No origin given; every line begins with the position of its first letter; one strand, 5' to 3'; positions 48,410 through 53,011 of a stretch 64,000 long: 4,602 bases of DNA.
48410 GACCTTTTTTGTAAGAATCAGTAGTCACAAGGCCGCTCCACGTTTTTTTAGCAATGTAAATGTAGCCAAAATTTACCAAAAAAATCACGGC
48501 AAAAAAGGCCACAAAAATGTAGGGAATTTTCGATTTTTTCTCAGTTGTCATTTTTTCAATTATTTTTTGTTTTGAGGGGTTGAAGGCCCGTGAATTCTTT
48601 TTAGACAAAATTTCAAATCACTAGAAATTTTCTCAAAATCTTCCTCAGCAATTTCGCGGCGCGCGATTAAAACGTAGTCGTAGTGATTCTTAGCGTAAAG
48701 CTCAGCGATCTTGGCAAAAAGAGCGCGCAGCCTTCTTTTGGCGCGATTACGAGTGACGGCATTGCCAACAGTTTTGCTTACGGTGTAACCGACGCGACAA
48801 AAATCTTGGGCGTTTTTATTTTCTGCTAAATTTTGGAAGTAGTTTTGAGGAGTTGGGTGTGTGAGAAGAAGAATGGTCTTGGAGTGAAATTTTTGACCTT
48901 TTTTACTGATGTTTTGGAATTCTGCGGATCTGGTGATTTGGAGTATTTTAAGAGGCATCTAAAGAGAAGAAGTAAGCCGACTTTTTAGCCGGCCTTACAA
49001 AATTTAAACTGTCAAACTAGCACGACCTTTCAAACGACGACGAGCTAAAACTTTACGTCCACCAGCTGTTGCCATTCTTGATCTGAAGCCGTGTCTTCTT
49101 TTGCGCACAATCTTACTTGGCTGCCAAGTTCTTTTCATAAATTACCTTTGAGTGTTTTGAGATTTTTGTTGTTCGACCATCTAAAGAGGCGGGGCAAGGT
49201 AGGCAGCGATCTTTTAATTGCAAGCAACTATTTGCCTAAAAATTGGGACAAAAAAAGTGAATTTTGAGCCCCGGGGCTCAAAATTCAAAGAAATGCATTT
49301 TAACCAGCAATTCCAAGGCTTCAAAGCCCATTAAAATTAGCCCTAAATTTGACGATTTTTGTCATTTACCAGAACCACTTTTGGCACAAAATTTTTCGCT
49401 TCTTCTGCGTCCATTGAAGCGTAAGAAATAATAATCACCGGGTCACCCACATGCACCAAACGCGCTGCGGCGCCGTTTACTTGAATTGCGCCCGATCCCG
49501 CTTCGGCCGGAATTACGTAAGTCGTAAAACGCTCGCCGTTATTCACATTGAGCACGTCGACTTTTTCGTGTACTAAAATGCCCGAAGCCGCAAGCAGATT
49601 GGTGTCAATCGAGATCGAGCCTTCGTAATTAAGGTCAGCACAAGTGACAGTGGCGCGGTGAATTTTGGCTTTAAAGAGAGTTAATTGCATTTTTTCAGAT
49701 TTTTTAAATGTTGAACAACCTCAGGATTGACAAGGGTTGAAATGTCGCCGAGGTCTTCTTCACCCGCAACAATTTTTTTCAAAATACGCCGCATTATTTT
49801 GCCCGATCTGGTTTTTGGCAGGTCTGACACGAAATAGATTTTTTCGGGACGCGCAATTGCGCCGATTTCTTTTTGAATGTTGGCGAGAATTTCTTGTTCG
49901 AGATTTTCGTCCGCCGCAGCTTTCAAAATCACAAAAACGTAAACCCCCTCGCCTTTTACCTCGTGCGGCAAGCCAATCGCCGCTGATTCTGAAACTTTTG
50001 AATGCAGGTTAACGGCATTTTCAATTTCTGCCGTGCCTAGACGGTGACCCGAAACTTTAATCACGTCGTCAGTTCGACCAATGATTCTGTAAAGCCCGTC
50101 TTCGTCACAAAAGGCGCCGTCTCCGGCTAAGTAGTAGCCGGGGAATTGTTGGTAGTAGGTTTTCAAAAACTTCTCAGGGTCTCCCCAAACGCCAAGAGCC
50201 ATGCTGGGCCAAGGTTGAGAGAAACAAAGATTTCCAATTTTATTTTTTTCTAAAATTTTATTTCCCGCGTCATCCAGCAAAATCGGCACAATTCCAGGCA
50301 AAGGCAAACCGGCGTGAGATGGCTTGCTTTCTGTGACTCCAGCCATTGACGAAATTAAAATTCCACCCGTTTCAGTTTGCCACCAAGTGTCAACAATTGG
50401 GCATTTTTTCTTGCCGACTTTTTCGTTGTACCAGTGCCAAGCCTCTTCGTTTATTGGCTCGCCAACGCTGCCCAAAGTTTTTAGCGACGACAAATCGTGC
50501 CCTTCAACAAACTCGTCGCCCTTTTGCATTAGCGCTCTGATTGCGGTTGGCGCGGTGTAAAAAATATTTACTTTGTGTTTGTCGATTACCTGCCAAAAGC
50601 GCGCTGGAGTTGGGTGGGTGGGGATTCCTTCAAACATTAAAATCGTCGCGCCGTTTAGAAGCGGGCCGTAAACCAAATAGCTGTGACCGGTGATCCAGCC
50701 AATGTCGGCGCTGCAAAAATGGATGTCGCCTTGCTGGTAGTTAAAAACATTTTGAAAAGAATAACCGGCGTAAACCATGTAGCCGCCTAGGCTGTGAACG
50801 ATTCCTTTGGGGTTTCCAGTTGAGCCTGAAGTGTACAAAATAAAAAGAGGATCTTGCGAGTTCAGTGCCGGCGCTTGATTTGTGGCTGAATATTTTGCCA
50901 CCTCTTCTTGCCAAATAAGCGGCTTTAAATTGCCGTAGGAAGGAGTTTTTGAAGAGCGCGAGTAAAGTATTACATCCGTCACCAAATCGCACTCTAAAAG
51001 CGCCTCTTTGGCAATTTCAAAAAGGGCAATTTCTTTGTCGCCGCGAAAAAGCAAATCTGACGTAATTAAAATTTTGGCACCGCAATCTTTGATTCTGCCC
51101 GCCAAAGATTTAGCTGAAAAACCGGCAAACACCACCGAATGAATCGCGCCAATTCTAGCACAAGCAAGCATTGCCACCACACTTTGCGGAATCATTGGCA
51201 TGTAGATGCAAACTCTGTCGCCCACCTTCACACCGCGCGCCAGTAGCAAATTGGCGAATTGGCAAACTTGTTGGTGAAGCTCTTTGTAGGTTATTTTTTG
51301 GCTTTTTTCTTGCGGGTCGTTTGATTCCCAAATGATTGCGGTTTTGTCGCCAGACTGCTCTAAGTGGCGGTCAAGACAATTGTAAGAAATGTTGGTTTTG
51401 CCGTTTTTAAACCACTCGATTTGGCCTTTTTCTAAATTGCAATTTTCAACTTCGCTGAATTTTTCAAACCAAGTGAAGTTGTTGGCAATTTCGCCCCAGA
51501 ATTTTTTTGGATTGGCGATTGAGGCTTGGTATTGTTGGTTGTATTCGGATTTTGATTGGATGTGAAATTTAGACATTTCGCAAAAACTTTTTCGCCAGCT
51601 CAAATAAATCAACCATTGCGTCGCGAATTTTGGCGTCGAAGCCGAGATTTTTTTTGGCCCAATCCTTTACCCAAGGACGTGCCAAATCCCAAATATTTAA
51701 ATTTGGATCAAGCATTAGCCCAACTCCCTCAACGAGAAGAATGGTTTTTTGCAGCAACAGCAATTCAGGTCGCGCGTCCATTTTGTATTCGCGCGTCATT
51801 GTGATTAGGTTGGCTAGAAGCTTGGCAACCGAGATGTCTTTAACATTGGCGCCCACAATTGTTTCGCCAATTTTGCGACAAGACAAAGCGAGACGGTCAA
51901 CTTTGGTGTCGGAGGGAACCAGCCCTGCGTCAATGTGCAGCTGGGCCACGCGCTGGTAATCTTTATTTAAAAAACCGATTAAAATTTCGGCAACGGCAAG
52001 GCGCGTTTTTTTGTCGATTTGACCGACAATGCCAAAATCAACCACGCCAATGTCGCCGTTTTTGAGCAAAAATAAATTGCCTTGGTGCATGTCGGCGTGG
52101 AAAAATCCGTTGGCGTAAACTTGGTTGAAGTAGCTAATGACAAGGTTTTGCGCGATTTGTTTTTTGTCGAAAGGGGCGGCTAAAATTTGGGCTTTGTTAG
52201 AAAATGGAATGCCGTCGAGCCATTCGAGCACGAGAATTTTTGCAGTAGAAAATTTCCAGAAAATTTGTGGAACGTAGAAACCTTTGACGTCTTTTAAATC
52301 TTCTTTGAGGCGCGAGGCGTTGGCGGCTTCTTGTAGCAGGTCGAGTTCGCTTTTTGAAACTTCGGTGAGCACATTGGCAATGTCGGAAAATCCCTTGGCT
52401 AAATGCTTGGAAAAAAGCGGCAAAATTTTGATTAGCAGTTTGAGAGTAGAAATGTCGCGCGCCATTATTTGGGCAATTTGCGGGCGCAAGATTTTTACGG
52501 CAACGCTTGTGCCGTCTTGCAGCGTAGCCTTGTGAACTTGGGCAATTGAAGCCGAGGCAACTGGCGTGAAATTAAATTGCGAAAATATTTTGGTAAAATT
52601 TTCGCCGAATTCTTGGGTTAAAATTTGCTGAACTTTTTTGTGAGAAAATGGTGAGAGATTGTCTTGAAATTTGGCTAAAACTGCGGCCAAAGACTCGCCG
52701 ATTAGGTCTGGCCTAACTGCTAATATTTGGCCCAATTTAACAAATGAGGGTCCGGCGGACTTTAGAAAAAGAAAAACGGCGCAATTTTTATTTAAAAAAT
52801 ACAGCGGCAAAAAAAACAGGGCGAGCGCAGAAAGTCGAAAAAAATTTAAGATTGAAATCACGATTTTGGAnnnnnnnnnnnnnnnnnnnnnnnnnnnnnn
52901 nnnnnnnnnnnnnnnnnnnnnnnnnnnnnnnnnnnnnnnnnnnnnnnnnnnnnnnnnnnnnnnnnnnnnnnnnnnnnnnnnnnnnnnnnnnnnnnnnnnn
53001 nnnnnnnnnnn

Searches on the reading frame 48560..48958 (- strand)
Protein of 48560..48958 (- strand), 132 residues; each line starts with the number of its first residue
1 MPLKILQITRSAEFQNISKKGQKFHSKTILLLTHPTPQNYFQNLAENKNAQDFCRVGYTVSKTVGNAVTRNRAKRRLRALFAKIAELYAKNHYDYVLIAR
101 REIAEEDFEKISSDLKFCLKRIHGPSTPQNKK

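Call 50: search_protein_families(library=pfam, proteins=[window:48560-48958:-], max_evalue=0.001)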
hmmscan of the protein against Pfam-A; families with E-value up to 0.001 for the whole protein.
window:48560-48958:- (132 aa): 1 family
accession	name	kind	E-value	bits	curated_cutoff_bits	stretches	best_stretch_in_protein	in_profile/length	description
PF00825.24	Ribonuclease_P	-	3.2e-25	88.7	22.3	1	7-122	6-108/109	Ribonuclease P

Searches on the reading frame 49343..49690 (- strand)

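Call 50: search_protein_families(library=pfam, proteins=[window:49343-49690:-], max_evalue=0.001)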
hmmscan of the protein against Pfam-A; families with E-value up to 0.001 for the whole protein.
window:49343-49690:- (115 aa): 1 family
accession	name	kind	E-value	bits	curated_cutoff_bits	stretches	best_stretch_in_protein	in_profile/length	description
PF02261.22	Asp_decarbox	-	5.5e-50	168.5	25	1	1-113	1-113/115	Aspartate decarboxylase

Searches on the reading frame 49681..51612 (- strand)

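Call 50: search_protein_families(library=pfam, proteins=[window:49681-51612:-], max_evalue=0.001)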
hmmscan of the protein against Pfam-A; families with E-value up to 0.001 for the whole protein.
window:49681-51612:- (643 aa): 3 families
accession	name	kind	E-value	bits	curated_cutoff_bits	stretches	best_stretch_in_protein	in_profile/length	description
PF00501.34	AMP-binding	-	7.5e-91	305.2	29.9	1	81-474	2-382/384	AMP-binding enzyme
PF13193.12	AMP-binding_C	-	5.4e-23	82.1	24.5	1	529-605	1-76/76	AMP-binding enzyme C-terminal domain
PF16177.11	ACAS_N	-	3.4e-17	62.4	27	1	24-79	1-55/55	Acetyl-coenzyme A synthetase N-terminus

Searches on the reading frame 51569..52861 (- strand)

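Call 50: search_protein_families(library=pfam, proteins=[window:51569-52861:-], max_evalue=0.001)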
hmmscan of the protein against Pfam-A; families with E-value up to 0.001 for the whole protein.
window:51569-52861:- (430 aa): 3 families
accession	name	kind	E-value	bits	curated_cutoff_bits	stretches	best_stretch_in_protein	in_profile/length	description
PF03109.22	ABC1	-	6.1e-78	261.8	22.9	1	65-308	2-243/244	ABC1 atypical kinase-like domain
PF00069.31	Pkinase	-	3.2e-05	23.9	31.7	1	208-287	73-153/263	Protein kinase domain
PF01636.29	APH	-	0.00014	22.1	23.2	0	250-278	167-196/239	Phosphotransferase enzyme family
